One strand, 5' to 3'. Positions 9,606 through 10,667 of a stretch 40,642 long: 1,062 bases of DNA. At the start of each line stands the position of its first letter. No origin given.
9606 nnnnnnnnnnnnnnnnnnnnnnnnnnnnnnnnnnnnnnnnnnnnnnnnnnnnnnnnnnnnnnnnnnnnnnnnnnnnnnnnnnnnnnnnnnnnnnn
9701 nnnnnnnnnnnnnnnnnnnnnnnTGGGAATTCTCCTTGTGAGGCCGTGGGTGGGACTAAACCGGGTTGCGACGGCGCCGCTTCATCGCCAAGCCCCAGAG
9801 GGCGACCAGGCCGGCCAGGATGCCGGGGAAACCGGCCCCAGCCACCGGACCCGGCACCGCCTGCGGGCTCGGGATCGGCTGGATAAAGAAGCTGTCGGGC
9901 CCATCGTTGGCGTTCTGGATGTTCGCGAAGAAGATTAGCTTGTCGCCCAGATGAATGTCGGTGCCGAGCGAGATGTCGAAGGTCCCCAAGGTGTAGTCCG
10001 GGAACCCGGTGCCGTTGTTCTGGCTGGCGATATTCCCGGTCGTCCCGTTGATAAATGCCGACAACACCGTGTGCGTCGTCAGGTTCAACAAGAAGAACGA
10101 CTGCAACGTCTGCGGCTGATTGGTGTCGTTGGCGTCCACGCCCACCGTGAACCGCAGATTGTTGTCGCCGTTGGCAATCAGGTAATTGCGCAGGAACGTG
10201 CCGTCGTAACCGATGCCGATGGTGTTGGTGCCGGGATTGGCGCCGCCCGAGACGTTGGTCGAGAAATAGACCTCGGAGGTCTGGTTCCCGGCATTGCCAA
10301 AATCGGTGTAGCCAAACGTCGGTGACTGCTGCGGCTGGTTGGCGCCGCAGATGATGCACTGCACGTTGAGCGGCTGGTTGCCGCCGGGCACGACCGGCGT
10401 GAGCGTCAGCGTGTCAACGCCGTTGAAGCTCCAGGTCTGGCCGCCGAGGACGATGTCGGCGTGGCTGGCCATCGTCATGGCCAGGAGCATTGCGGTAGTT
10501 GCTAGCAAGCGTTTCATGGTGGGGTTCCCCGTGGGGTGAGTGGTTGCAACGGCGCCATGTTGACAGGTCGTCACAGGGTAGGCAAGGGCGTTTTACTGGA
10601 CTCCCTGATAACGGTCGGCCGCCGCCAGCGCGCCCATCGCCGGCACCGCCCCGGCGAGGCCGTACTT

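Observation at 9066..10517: Phage-borne cassette of two secreted proteins sharing a PEP-CTERM-like sorting tail, closed by its own terminator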

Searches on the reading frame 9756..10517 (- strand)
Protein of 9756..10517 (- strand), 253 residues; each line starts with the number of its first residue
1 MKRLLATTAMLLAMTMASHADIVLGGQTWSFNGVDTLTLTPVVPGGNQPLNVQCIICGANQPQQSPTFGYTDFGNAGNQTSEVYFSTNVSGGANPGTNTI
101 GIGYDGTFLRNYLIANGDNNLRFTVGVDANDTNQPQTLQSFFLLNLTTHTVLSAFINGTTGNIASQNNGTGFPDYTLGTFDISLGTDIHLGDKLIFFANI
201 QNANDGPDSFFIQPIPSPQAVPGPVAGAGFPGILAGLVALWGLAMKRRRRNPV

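Call 3: search_protein_families(library=ncbifam, proteins=[window:9759-10517:-], max_evalue=10)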
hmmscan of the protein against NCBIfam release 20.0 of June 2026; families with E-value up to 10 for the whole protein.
seq(253 aa): 1 family
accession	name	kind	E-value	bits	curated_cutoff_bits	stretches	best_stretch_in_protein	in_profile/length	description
TIGR03901.2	MYXO-CTERM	domain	0.27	11.6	20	1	225-250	8-33/34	MYXO-CTERM sorting domain-containing protein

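Call 4: search_protein_families(library=pfam, proteins=[window:9759-10517:-], max_evalue=10)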
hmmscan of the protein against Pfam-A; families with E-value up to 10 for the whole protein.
seq(253 aa): 0 families

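Call 9: search_protein_families(library=phrogs, proteins=[window:9756-10517:-], max_evalue=0.001)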
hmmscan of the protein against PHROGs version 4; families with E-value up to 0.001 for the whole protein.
window:9756-10517:- (253 aa): 0 families

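Call 11: find_homologous_proteins(query=window:9759-10517:-, max_evalue=0.001)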
Query seq(253 aa) (253 aa): 606 proteins with E <= 0.001 among 1924 candidates; the best 120 are listed.
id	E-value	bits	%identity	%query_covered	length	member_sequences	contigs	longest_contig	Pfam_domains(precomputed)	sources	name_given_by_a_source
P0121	3.1e-159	546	98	99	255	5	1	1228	-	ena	-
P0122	2.1e-130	452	82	96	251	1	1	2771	-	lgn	-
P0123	5.2e-129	447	83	93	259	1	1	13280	-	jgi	jgi:hypothetical protein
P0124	1.5e-128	446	83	91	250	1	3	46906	-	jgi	jgi:hypothetical protein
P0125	3.8e-128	444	79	100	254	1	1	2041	-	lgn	-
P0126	5.8e-127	441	80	99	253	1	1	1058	-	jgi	jgi:hypothetical protein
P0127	1.6e-126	439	79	99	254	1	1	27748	-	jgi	jgi:hypothetical protein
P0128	4.4e-125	434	78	95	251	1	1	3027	-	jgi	jgi:hypothetical protein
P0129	1.3e-124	433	77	100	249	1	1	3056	-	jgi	jgi:hypothetical protein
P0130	1.0e-123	430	77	99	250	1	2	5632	-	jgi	jgi:hypothetical protein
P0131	3.9e-123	428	78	94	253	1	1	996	-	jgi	jgi:hypothetical protein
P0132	2.1e-121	422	76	99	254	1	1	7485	-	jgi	jgi:hypothetical protein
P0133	3.9e-120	418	76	99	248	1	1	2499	-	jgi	jgi:hypothetical protein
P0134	1.2e-119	417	79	92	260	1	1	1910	-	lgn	-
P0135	2.6e-118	412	75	100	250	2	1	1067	-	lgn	-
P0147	2.5e-109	383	70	99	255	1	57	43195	-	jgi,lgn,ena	jgi:hypothetical protein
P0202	1.3e-91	325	61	98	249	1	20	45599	-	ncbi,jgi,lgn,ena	jgi:hypothetical protein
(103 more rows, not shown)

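Call 15: find_encoding_contigs(protein=P0202, flank=10000, max_places=6)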
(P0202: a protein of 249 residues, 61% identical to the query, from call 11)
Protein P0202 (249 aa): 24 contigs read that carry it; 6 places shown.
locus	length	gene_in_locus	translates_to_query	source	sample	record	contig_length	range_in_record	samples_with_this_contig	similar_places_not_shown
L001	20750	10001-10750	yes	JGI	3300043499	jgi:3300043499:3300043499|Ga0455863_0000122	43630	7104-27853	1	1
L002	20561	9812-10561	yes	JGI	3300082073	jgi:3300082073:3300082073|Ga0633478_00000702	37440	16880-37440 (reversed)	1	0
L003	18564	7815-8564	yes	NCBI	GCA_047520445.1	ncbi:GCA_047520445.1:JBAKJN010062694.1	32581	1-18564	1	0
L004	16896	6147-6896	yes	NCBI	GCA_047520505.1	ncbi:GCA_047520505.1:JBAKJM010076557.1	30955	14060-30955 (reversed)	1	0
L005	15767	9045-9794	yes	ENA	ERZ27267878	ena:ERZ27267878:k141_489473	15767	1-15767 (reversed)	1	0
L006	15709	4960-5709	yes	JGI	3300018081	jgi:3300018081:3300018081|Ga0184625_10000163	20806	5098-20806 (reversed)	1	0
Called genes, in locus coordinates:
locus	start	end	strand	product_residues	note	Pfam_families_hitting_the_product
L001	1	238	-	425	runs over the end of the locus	PF10926:DUF2800, PF12705:PDDEXK_1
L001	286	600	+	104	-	-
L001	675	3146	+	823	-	PF19263:DUF5906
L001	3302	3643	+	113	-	-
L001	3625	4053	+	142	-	PF14197:Cep57_CLD_2 (faint)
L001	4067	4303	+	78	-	-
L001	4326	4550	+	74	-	-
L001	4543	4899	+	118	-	-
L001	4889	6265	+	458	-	-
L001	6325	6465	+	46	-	-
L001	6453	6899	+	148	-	-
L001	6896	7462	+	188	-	PF04545:Sigma70_r4 (faint)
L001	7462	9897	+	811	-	-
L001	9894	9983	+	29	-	-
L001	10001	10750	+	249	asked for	-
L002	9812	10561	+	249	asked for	-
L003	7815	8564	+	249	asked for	-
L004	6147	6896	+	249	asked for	-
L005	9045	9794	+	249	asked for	-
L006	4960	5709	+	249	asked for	-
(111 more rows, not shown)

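Call 46: predict_structure(alignment_id=A2)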
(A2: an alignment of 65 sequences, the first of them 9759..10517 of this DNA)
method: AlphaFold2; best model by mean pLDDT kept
length: 253 residues; sequences in the alignment: 65
mean_pLDDT: 81.5   pTM: 0.74
mean pLDDT of the five models: 81.5, 79.6, 77.8, 77.4, 76.8
residues with pLDDT >= 90: 79; 70-90: 122; 50-70: 52; < 50: 0
segments of 3 or more residues with pLDDT < 50: none
pLDDT, mean of each block of 10 residues (from residue 1): 82 75 94 84 67 83 82 78 92 92 81 74 86 81 95 81 69 82 84 93 79 76 58 86 90 63
secondary structure, 60 per line:
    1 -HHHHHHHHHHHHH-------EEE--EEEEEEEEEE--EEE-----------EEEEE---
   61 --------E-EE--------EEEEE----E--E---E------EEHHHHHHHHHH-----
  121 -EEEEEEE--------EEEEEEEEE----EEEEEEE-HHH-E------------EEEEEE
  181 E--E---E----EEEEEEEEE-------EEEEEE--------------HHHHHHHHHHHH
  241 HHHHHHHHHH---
elements in order: H2-14 E22-24 E27-36 E39-41 E53-57 E81-85 H106-115 E122-128 E137-145 E150-156 E175-181 E193-201 E209-214 H229-250

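Call 49: fold_search(model_id=the predicted structure, library=pdb)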
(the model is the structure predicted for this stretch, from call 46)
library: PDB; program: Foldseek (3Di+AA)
matches with E <= 10: 880; with E <= 0.001: 0
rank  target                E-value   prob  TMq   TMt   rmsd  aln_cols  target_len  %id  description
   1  2vzp_B                3.9e-02  0.63  0.20  0.33   4.9        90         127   19  Atomic Resolution Structure of the C-terminal CBM35 from Amycolatopsis orientalis exo-chitosanase CsxA (released 2009-01-13)
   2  8pxt_A                4.3e-02  0.94  0.25  0.11   4.7        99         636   10  Targeting extended blood antigens by Akkermansia muciniphila enzymes unveils a missing link for generating universal d (released 2024-02-28)
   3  8pxv_B                5.8e-02  0.94  0.25  0.11   4.2        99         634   12  Targeting extended blood antigens by Akkermansia muciniphila enzymes unveils a missing link for generating universal d (released 2024-02-28)
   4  8pxv_C                7.7e-02  0.91  0.25  0.11   4.7        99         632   11  Targeting extended blood antigens by Akkermansia muciniphila enzymes unveils a missing link for generating universal d (released 2024-02-28)
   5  2wys_A                8.1e-02  0.30  0.18  0.11   6.4        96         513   14  High resolution crystallographic structure of the Clostridium thermocellum N-terminal endo-1,4-beta-D-xylanase 10B (Xy (released 2010-08-25)
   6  8pxt_C                9.1e-02  0.87  0.25  0.11   4.3        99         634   11  Targeting extended blood antigens by Akkermansia muciniphila enzymes unveils a missing link for generating universal d (released 2024-02-28)
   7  2id4_B                1.1e-01  0.21  0.25  0.16  10.1       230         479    8  The 1.9 A structure of Kex2 in complex with an Ac-R-E-R-K-chloromethyl ketone inhibitor. (released 2007-05-01)
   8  6a3v_K                1.2e-01  0.21  0.18  0.27   7.7       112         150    9  Complex structure of human 4-1BB and 4-1BBL (released 2018-10-10)
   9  8pxt_B                1.4e-01  0.72  0.23  0.10   5.2        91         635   14  Targeting extended blood antigens by Akkermansia muciniphila enzymes unveils a missing link for generating universal d (released 2024-02-28)
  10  1pmj                  1.4e-01  0.30  0.29  0.37  11.6       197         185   13  Crystal structure of Caldicellulosiruptor saccharolyticus CBM27-1 (released 2004-06-22)
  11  5yvk                  1.4e-01  0.23  0.18  0.22   7.0       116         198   19  Crystal structure of a cyclase Famc1 from Fischerella ambigua UTEX 1903 (released 2018-11-07)
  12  8pxu_B                1.5e-01  0.66  0.22  0.10   5.4        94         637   15  Targeting extended blood antigens by Akkermansia muciniphila enzymes unveils a missing link for generating universal d (released 2024-02-28)
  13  2e31_A                1.5e-01  0.41  0.22  0.22   5.3        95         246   12  Structural basis for selection of glycosylated substrate by SCFFbs1 ubiquitin ligase (released 2007-03-20)
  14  4qaw_E                1.5e-01  0.21  0.19  0.11   5.5        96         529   10  Structure of modular Xyn30D from Paenibacillus barcinonensis (released 2014-10-08)
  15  3zgi_B                1.6e-01  0.11  0.18  0.22   9.1       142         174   16  Crystal structure of the KRT10-binding region domain of the pneumococcal serine rich repeat protein PsrP (released 2013-12-25)
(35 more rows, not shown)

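Call 59: search_dna_similar(query=window:9759-10517:-, collection=phages, mode=protein, max_rows=20, max_evalue=0.001)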
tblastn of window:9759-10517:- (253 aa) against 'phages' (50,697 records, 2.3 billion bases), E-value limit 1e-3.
No match.

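Call 82: search_protein_families(library=padloc, proteins=[window:9759-10517:-], max_evalue=0.01)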
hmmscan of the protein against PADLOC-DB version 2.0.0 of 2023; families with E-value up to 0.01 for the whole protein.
window:9759-10517:- (253 aa): 0 families

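Call 85: fold_search(model_id=the predicted structure, library=viral)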
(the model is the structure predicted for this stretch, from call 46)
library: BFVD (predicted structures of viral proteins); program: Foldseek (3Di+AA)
matches with E <= 10: 1299; with E <= 0.001: 0
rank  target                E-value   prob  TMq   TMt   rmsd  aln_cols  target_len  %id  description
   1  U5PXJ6                1.2e-02  0.82  0.20  0.07   6.7        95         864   15  Tailspike protein [Bacillus phage Staley]
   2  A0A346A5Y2            1.2e-02  0.12  0.13  0.07  17.6       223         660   10  (no name in the UniProt tables at hand)
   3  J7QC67                1.4e-02  0.93  0.20  0.31  10.1       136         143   13  Uncharacterized protein [Alphaspiravirus yamagawaense]
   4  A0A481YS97            1.9e-02  0.35  0.22  0.24  18.1       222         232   11  Uncharacterized protein [Iridovirus LCIVAC01]
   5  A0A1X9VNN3            2.3e-02  0.51  0.22  0.27  13.0       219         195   10  Uncharacterized protein [Mimivirus AB-566-O17]
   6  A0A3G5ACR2            2.6e-02  0.35  0.19  0.22  23.4       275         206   10  Uncharacterized protein [Satyrvirus sp.]
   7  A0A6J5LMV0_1          2.7e-02  0.33  0.21  0.08  20.4       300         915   11  Regulator of chromosome condensation, RCC1 [uncultured Caudovirales phage]
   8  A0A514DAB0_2          2.7e-02  0.13  0.15  0.05  24.9       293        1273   12  Genome polyprotein [Picornavirales sp.]
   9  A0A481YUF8            3.4e-02  0.87  0.24  0.31   5.5       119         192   13  Uncharacterized protein [Marseillevirus LCMAC103]
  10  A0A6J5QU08            3.6e-02  0.41  0.26  0.16  13.9       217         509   13  SGNH hydrolase-type esterase domain containing protein [uncultured Caudovirales phage]
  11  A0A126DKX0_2          3.8e-02  0.12  0.15  0.06  21.1       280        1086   12  (no name in the UniProt tables at hand)
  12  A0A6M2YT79            4.3e-02  0.25  0.16  0.08   8.8       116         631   11  Minor tail protein [Mycobacterium phage Weirdo19]
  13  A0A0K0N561            4.5e-02  0.30  0.15  0.08  11.3       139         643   12  Minor tail protein [Tsukamurella phage TIN2]
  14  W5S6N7                5.1e-02  0.63  0.20  0.15   6.5        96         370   14  Collagen triple helix repeat protein [Pithovirus sibericum]
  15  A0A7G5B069            5.7e-02  0.21  0.18  0.08   8.5       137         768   20  (no name in the UniProt tables at hand)
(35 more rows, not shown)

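Call 90: search_protein_families(library=ncbifam, proteins=[P0147, P0202], max_evalue=0.001)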
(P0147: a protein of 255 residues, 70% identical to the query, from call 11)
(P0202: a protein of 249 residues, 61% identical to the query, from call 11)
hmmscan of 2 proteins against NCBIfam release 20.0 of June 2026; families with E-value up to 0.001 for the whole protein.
P0147 (255 aa): 1 family
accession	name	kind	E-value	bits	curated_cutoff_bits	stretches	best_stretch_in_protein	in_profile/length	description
TIGR03370.1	VPLPA-CTERM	domain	4.7e-06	26.5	25.35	1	221-245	1-25/25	VPLPA-CTERM sorting domain-containing protein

P0202 (249 aa): 0 families

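Call 91: find_encoding_contigs(protein=P0147, flank=8000, max_places=1)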
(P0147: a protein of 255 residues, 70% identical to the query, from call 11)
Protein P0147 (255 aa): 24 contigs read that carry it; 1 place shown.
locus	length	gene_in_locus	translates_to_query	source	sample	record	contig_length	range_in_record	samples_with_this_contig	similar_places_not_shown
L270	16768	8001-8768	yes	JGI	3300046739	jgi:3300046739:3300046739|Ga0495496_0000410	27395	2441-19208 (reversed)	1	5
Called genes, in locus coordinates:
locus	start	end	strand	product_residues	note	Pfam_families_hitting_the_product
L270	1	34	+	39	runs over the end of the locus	-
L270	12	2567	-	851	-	PF16793:RepB_primase (weak), PF08706:D5_N (weak), PF19263:DUF5906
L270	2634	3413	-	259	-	-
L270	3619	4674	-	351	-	-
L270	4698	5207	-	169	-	-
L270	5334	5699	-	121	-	-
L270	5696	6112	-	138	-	PF07750:GcrA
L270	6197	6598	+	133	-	-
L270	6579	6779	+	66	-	-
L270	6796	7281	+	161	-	-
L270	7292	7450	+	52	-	-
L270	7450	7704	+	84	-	-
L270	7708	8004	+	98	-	-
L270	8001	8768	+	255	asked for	-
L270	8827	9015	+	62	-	-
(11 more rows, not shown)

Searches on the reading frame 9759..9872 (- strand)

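Call 3: search_protein_families(library=ncbifam, proteins=[window:9759-9872:-], max_evalue=10)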
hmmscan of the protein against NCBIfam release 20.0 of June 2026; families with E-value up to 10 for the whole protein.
seq(38 aa): 3 families
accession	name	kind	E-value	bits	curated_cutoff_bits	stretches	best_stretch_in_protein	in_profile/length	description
TIGR03901.2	MYXO-CTERM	domain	0.015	15.6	20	1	10-35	8-33/34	MYXO-CTERM sorting domain-containing protein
TIGR04174.1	IPTL_CTERM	subfamily_domain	0.28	11.5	20.5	1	18-34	11-27/27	IPTL-CTERM sorting domain-containing protein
TIGR02595.1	PEP_CTERM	domain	1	10.3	16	1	16-35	4-23/24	PEP-CTERM sorting domain-containing protein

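Call 4: search_protein_families(library=pfam, proteins=[window:9759-9872:-], max_evalue=10)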
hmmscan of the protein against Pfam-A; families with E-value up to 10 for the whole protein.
seq(38 aa): 1 family
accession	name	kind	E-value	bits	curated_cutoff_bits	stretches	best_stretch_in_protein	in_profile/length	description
PF06055.17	ExoD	-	0.09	12.6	23.8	1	3-37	41-73/180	Exopolysaccharide synthesis, ExoD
